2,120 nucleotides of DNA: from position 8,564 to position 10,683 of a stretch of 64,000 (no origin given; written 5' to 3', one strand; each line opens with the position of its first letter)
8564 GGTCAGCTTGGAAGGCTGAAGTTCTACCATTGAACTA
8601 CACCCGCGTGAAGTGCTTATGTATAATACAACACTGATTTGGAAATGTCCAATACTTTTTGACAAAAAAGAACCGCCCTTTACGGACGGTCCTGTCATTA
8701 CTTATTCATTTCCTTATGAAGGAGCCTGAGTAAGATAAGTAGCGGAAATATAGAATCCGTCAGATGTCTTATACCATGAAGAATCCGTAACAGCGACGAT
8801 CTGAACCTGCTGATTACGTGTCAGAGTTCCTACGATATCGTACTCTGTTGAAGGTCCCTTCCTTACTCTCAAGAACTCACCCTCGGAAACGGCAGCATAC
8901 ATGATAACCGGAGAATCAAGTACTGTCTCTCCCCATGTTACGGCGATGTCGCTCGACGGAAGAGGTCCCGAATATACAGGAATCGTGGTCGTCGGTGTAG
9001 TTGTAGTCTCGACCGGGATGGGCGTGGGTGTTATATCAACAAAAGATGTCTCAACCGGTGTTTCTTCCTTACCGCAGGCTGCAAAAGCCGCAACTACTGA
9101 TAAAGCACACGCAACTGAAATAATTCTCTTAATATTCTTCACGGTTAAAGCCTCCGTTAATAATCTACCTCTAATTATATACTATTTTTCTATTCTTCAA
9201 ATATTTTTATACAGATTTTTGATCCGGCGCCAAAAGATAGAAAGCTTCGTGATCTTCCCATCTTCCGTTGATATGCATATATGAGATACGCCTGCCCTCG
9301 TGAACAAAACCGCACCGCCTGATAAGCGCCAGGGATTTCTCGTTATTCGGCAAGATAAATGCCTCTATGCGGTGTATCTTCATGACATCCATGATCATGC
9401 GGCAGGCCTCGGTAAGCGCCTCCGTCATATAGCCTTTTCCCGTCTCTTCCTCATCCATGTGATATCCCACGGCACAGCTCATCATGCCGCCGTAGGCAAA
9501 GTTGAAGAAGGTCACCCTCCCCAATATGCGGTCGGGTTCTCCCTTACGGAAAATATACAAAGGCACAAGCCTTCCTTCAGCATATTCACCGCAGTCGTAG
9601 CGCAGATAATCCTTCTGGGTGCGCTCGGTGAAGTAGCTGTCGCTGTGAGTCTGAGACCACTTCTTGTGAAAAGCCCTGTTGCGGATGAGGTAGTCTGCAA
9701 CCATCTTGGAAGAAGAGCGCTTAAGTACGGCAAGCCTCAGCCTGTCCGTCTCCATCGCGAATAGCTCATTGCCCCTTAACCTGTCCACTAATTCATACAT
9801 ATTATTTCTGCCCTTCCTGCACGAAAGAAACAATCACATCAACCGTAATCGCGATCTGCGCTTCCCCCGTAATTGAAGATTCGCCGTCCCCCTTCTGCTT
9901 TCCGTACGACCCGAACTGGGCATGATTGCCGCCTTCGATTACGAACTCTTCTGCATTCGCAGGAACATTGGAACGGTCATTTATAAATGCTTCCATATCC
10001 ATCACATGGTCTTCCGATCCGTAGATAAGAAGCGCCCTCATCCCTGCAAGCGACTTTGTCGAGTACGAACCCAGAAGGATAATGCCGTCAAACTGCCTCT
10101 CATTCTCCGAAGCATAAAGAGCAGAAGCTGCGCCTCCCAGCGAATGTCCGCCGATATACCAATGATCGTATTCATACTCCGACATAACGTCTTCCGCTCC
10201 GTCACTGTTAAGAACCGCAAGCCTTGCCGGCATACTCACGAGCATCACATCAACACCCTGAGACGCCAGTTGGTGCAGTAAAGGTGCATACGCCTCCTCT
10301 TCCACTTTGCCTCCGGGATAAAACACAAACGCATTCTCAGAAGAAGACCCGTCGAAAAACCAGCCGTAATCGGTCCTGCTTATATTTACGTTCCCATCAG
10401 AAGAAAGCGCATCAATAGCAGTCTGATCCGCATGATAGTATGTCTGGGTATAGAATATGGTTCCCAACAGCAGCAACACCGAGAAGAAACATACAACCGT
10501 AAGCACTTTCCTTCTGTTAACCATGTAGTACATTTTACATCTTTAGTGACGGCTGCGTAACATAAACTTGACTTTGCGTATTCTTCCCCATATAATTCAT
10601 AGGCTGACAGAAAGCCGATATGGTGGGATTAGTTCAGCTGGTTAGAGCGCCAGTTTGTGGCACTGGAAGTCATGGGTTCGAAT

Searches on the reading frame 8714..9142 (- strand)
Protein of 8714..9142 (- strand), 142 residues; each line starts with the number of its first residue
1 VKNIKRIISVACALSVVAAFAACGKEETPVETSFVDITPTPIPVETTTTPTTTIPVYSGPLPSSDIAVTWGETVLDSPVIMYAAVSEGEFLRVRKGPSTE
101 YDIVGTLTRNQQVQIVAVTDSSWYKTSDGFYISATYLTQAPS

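Call 26: search_protein_families(library=pfam, max_evalue=0.00001, proteins=[window:8714-9142:-])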
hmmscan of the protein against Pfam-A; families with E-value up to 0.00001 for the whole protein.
window:8714-9142:- (142 aa): 1 family
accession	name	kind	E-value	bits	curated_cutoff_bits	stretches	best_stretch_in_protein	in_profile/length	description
PF08239.17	SH3_3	-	8.1e-10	39.2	27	1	91-137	3-53/54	Bacterial SH3 domain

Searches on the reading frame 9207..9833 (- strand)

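Call 26: search_protein_families(library=pfam, max_evalue=0.00001, proteins=[window:9207-9833:-])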
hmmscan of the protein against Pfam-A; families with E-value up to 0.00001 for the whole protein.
window:9207-9833:- (208 aa): 3 families
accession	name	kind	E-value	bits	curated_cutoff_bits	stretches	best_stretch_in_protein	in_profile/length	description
PF13302.13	Acetyltransf_3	-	7.3e-15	56.3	25.4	1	58-177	26-138/138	Acetyltransferase (GNAT) domain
PF00583.31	Acetyltransf_1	-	7.4e-07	29.9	20.7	1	65-176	10-116/116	Acetyltransferase (GNAT) family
PF13420.13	Acetyltransf_4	-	2.7e-06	27.9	24.3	1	61-195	14-153/155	Acetyltransferase (GNAT) domain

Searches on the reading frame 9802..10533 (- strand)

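Call 26: search_protein_families(library=pfam, max_evalue=0.00001, proteins=[window:9802-10533:-])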
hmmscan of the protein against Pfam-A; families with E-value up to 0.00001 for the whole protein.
window:9802-10533:- (243 aa): 3 families
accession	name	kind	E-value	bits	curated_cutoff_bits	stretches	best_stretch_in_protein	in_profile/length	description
PF12695.13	Abhydrolase_5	-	8.5e-49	165.9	27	1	69-226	2-162/164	Alpha/beta hydrolase family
PF12146.15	Hydrolase_4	-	8.6e-08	32.2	27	0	115-156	68-109/239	Serine aminopeptidase, S33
PF00561.26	Abhydrolase_1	-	1.8e-07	31.5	25.8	0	116-156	62-102/245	alpha/beta hydrolase fold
